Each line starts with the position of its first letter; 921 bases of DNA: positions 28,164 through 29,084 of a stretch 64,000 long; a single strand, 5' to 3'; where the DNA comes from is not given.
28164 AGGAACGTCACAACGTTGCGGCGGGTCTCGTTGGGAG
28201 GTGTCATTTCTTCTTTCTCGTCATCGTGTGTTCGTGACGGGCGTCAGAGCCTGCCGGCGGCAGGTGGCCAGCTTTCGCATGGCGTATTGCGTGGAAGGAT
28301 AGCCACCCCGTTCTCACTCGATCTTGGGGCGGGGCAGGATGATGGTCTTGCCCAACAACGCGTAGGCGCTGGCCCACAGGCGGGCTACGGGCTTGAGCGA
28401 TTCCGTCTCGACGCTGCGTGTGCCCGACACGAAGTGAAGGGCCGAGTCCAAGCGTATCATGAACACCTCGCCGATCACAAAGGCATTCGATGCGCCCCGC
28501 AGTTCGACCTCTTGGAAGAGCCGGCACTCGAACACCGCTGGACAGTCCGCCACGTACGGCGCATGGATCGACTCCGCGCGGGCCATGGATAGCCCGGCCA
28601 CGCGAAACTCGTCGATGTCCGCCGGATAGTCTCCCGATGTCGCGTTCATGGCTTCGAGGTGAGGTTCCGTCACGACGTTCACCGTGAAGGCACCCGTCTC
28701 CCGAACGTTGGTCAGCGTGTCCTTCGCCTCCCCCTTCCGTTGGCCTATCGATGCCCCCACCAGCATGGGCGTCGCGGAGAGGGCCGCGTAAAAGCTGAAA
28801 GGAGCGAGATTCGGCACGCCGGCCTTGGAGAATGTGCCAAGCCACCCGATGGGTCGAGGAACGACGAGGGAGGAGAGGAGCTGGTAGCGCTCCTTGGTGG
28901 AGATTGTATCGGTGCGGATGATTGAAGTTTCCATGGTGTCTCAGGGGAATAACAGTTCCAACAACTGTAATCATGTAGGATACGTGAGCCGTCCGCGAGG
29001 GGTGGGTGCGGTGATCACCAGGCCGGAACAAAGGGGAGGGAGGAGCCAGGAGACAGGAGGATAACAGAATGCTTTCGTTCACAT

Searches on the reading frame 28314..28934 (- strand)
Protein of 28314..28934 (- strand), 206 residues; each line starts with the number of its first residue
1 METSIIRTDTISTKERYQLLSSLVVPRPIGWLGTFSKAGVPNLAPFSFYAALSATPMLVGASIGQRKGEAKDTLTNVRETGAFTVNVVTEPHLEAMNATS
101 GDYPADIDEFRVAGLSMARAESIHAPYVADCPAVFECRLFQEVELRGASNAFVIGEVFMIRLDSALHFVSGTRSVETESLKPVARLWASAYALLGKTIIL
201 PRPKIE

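Call 17: search_protein_families(library=pfam, proteins=[window:28314-28934:-], max_evalue=0.0001)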
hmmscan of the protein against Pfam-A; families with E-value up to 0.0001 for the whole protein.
window:28314-28934:- (206 aa): 1 family
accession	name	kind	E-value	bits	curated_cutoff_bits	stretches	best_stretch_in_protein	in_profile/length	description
PF01613.24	Flavin_Reduct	-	1.4e-25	90.7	27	1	25-165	4-136/153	Flavin reductase like domain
